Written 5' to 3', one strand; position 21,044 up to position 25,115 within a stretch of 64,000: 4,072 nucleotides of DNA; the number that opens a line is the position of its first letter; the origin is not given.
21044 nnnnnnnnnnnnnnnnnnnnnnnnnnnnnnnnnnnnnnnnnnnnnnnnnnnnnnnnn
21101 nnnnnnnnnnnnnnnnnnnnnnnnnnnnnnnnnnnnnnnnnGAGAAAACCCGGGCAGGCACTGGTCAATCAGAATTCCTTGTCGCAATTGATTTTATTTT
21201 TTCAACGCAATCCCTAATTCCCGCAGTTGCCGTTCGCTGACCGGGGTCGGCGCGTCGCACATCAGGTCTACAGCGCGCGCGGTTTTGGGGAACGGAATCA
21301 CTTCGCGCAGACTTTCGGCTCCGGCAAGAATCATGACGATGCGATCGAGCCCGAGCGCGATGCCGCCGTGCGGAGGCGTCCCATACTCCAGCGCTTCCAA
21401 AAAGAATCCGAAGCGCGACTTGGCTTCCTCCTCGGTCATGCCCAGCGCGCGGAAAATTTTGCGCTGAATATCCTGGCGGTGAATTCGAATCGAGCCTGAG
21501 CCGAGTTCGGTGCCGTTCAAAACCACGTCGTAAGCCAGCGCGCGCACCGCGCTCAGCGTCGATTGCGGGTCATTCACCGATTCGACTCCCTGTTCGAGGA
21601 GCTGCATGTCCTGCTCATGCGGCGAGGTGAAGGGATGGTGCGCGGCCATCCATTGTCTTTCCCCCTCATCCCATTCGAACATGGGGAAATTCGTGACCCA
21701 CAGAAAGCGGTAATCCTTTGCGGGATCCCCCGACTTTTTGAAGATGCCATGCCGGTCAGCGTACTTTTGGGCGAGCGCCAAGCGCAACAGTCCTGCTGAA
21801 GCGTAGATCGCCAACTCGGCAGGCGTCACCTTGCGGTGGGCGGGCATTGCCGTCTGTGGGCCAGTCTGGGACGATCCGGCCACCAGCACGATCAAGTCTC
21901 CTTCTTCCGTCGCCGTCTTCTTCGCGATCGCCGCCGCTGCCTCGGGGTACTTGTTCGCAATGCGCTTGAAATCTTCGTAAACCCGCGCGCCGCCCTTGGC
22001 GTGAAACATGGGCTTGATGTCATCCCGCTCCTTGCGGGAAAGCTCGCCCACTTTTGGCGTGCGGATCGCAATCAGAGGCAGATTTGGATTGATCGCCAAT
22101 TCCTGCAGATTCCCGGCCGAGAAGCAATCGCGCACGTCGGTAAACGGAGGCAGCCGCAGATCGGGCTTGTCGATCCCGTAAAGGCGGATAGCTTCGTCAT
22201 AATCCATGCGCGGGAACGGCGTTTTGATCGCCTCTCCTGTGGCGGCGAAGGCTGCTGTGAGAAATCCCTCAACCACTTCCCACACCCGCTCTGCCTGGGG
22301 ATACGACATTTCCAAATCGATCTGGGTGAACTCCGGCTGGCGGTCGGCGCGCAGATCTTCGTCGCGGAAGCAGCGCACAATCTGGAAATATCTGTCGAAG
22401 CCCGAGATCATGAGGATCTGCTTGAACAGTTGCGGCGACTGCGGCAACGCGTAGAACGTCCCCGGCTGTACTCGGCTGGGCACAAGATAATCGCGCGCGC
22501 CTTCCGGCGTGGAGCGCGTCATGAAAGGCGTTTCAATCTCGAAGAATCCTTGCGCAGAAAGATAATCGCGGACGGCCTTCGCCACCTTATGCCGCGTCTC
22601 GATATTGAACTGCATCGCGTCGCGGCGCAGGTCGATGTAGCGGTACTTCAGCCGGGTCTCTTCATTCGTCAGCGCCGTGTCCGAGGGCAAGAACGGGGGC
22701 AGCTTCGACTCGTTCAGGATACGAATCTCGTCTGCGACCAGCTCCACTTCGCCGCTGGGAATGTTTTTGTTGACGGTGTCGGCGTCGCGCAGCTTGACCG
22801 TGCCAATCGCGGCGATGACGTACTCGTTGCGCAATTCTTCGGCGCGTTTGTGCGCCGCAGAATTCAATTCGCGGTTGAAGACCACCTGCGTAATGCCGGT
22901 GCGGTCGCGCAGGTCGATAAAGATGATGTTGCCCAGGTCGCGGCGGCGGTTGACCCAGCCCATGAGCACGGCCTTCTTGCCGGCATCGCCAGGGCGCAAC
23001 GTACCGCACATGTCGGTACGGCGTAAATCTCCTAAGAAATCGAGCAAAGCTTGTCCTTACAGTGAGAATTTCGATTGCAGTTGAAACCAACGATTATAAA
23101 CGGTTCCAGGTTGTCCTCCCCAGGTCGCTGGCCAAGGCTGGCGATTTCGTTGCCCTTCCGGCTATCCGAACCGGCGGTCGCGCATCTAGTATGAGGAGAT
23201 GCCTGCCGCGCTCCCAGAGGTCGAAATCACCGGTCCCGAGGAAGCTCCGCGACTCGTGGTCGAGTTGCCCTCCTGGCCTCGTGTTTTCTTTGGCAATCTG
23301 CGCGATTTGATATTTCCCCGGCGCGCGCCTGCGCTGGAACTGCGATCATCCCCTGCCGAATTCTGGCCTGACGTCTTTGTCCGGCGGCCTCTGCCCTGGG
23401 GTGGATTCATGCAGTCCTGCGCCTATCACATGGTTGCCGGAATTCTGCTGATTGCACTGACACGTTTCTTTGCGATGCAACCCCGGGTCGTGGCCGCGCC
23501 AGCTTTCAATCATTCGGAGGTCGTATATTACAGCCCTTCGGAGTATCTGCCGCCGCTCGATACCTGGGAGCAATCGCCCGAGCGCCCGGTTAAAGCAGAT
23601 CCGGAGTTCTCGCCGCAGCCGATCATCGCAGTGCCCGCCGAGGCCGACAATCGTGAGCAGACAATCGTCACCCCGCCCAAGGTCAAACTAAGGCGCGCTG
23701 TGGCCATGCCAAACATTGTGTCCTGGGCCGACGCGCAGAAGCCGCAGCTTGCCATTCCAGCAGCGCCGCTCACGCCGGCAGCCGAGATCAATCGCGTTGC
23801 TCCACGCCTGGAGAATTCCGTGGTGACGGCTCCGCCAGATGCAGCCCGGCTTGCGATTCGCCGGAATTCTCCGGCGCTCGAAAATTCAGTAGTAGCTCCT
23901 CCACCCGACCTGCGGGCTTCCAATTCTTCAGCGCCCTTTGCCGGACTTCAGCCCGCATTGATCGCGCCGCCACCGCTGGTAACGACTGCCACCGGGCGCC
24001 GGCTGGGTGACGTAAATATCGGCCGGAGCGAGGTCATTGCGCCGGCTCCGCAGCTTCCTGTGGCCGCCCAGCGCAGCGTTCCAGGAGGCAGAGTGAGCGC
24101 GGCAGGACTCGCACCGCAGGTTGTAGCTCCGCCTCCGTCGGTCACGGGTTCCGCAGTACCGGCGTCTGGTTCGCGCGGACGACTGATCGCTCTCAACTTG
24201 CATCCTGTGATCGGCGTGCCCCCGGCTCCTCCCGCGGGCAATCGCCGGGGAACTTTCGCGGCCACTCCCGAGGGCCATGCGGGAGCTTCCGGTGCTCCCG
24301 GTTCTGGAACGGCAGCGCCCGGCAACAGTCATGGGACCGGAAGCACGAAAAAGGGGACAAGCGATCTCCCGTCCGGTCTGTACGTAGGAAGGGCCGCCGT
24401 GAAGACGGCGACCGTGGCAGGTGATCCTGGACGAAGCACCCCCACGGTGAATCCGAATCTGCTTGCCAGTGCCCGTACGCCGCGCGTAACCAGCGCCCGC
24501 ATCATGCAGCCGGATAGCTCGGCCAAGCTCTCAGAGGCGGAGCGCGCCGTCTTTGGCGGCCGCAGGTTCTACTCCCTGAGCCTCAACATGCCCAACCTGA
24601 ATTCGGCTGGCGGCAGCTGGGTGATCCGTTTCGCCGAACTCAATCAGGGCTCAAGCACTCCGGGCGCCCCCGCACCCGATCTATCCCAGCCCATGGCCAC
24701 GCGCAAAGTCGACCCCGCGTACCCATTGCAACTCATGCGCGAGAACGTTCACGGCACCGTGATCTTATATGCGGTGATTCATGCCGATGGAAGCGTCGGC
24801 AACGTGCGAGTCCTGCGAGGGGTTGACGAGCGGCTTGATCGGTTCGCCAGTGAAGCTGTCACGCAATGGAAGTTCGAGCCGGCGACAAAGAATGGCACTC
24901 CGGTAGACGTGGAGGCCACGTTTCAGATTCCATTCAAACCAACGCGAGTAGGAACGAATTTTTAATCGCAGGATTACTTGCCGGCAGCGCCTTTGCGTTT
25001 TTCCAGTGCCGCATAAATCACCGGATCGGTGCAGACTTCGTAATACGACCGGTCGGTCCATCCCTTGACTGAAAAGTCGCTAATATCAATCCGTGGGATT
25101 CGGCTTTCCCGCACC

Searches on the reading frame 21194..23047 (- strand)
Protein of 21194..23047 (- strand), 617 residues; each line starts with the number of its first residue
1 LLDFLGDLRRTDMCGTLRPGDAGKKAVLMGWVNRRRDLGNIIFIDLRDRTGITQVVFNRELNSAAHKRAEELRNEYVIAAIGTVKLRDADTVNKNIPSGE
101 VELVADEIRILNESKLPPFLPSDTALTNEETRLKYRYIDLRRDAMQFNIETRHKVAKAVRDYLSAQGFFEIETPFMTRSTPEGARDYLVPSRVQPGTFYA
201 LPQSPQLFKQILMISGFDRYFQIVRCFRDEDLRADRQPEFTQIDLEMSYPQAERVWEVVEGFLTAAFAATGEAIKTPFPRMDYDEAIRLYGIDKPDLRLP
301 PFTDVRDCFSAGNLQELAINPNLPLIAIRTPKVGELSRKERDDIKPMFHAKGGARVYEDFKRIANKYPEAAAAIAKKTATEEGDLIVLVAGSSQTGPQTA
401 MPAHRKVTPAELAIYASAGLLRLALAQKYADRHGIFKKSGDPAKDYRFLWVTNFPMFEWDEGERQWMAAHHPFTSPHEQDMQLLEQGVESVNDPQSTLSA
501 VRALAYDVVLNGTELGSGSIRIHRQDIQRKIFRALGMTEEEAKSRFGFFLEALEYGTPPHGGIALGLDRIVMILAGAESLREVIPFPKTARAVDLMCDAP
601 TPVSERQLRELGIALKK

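Call 52: search_protein_families(library=pfam, proteins=[window:21194-23047:-], max_evalue=0.0001)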
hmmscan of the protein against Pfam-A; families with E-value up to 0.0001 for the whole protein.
window:21194-23047:- (617 aa): 2 families
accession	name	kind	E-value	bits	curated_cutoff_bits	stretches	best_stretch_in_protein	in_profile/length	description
PF00152.25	tRNA-synt_2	-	1.1e-117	393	25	1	128-589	1-307/308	tRNA synthetases class II (D, K and N)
PF01336.31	tRNA_anti-codon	-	9.7e-18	64.3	27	1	27-111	2-75/75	OB-fold nucleic acid binding domain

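Call 77: find_homologous_proteins(query=window:21194-23047:-, max_evalue=1e-50)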
Query window:21194-23047:- (617 aa): 8000 proteins with E <= 1e-50 among 8000 candidates; the best 120 are listed.
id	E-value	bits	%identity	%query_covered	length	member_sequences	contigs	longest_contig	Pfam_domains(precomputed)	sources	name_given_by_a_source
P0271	0.0e+0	1326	93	100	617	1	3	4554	PF01336.32,PF00152.26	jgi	jgi:aspartyl-tRNA synthetase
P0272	0.0e+0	1325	93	100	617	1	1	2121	PF01336.32,PF00152.26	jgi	-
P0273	0.0e+0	1325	93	100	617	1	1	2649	PF01336.32,PF00152.26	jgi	jgi:aspartyl-tRNA synthetase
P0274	0.0e+0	1324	93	100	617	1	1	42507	PF01336.32,PF00152.26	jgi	-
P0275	0.0e+0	1324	93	100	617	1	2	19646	PF01336.32,PF00152.26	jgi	jgi:aspartyl-tRNA synthetase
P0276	0.0e+0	1323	93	100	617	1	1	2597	PF01336.32,PF00152.26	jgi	jgi:aspartyl-tRNA synthetase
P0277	0.0e+0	1323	93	100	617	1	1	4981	PF01336.32,PF00152.26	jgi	jgi:aspartyl-tRNA synthetase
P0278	0.0e+0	1323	94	100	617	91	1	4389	PF01336.32,PF00152.26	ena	-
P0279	0.0e+0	1322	94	100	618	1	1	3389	PF01336.32,PF00152.26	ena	-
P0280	0.0e+0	1322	93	100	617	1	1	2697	PF01336.32,PF00152.26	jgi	jgi:aspartyl-tRNA synthetase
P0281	0.0e+0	1322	93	100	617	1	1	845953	PF01336.32,PF00152.26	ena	-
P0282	0.0e+0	1321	93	100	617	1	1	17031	PF01336.32,PF00152.26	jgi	jgi:aspartyl-tRNA synthetase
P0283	0.0e+0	1320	94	100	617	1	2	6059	PF01336.32,PF00152.26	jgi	jgi:aspartyl-tRNA synthetase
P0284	0.0e+0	1320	93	100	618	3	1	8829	PF01336.32,PF00152.26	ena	-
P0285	0.0e+0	1320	93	100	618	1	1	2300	PF01336.32,PF00152.26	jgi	jgi:aspartyl-tRNA synthetase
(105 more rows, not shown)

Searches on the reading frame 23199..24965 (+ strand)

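Call 52: search_protein_families(library=pfam, proteins=[window:23199-24965:+], max_evalue=0.0001)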
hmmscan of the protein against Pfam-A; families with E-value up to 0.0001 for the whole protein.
window:23199-24965:+ (588 aa): 1 family
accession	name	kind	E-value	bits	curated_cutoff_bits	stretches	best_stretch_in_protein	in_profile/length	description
PF03544.19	TonB_C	-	8.7e-18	65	24.6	1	506-580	3-78/79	Gram-negative bacterial TonB protein C-terminal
